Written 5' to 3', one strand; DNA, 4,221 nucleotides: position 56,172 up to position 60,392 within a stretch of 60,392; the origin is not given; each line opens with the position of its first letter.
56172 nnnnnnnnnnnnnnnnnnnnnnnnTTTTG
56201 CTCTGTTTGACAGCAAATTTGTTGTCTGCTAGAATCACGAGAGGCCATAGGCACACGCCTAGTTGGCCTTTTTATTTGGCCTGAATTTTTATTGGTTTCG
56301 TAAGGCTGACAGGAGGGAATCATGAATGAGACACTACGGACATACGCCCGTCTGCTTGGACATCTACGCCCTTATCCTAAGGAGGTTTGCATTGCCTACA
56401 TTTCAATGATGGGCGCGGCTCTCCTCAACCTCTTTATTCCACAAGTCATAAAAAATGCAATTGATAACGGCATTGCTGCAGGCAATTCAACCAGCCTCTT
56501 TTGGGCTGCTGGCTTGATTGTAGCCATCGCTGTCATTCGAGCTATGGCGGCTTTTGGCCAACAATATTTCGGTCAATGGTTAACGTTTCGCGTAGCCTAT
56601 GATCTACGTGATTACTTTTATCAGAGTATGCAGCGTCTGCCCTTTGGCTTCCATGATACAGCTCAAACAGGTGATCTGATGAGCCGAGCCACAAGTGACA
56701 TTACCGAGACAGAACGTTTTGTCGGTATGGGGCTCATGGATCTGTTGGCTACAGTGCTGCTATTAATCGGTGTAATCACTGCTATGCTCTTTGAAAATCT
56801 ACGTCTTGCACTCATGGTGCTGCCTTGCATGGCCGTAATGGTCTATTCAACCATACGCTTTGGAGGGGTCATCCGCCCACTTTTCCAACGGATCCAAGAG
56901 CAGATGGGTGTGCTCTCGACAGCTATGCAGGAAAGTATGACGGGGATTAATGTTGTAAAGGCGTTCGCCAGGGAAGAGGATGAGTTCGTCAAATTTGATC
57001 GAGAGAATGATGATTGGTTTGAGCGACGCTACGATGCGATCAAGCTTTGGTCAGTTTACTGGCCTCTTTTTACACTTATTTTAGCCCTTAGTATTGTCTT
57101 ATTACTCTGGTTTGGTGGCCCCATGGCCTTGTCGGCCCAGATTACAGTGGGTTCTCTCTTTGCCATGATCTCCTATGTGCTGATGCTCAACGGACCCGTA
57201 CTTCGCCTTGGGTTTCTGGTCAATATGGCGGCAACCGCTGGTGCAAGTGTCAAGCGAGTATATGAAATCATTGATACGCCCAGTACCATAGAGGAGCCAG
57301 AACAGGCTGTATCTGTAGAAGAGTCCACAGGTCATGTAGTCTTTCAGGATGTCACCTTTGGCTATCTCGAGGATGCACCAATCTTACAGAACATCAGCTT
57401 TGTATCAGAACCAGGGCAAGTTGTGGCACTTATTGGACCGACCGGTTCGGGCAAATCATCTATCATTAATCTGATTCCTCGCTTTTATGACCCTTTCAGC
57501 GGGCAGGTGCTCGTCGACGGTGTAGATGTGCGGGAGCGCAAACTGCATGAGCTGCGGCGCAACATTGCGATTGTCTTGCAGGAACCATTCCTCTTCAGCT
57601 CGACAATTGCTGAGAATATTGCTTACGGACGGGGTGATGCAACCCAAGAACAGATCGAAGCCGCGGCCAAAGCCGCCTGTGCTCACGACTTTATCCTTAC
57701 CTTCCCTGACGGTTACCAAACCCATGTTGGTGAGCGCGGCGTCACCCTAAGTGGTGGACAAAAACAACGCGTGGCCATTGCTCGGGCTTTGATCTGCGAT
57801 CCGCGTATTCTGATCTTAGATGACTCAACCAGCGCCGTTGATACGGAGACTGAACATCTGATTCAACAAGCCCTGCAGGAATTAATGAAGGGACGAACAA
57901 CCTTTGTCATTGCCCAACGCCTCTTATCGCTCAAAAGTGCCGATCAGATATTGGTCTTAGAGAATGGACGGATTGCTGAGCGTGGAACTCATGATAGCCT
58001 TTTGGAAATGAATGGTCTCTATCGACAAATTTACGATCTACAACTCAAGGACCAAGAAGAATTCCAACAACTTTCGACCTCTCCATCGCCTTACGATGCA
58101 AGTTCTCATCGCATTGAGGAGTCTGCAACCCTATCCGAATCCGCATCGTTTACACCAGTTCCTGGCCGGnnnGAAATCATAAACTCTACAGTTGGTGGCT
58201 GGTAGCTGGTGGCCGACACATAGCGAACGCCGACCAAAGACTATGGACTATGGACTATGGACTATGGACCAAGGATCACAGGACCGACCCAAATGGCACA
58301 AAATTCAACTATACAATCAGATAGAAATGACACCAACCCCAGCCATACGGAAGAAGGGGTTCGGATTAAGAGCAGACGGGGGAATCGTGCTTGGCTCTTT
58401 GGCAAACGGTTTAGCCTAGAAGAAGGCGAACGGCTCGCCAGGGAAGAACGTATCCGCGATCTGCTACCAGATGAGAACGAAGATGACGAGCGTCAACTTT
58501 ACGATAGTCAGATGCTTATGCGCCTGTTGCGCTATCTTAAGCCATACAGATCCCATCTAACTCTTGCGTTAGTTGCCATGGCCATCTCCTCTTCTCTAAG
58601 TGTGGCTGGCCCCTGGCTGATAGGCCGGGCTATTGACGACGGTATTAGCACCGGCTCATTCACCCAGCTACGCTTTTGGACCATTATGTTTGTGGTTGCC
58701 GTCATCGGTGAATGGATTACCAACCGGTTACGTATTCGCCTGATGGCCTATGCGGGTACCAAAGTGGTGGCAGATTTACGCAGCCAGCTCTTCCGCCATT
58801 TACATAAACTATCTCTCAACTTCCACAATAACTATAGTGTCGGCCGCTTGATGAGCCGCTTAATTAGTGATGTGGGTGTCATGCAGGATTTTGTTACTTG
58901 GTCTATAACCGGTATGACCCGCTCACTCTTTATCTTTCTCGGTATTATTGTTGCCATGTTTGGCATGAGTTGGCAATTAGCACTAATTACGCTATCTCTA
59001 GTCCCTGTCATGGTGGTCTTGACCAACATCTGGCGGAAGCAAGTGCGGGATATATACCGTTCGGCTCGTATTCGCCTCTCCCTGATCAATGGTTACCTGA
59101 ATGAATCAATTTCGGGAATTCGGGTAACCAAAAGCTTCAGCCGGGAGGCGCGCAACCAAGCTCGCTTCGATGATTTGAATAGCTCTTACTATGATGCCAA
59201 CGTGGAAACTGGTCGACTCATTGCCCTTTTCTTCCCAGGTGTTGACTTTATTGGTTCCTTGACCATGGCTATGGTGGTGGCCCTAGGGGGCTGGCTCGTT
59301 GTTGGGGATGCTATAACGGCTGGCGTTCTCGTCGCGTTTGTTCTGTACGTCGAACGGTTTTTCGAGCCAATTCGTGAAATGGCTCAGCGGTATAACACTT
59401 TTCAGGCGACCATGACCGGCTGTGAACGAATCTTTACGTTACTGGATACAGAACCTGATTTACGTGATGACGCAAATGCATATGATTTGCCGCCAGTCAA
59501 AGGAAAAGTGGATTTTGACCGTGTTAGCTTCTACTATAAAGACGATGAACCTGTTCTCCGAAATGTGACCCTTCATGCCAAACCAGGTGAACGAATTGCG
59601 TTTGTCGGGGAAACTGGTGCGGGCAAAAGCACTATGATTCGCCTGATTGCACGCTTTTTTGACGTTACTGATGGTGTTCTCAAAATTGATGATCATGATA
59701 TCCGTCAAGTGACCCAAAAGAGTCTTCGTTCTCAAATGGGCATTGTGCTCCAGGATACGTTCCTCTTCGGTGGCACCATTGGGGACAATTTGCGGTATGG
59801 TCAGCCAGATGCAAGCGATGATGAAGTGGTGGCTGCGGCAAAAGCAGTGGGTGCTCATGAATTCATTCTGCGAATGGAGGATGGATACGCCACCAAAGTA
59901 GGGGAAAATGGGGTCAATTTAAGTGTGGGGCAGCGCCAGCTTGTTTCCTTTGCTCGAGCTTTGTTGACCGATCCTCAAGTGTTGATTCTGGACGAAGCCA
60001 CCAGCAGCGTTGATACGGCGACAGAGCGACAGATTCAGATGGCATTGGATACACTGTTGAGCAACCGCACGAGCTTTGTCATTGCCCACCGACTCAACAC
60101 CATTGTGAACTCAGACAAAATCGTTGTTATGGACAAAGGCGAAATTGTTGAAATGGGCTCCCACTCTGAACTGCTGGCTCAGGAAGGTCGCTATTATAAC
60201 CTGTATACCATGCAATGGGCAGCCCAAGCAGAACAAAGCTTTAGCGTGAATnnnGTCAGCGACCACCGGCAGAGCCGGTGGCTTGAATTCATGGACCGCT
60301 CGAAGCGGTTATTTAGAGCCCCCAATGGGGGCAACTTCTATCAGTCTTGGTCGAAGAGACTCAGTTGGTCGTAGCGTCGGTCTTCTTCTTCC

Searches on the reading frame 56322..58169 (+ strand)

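Call 50: search_protein_families(library=pfam, proteins=[window:56322-58169:+], max_evalue=0.00001)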
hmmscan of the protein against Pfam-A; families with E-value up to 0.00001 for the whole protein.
window:56322-58169:+ (616 aa): 3 families
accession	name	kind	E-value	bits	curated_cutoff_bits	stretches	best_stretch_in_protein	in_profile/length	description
PF00664.28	ABC_membrane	-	7.3e-46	157.5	28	1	23-293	2-274/274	ABC transporter transmembrane region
PF00005.33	ABC_tran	-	1.8e-32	113.2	25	1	355-504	1-137/137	ABC transporter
PF02463.25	SMC_N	-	1e-06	28.8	40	0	395-544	110-209/220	RecF/RecN/SMC N terminal domain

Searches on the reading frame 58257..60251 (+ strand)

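Call 50: search_protein_families(library=pfam, proteins=[window:58257-60251:+], max_evalue=0.00001)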
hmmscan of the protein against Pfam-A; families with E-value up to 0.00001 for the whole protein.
window:58257-60251:+ (665 aa): 2 families
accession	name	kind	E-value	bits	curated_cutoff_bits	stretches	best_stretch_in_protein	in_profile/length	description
PF00664.28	ABC_membrane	-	2.3e-54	185.4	28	1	102-371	2-273/274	ABC transporter transmembrane region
PF00005.33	ABC_tran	-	1.4e-29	103.9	25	1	434-583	1-137/137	ABC transporter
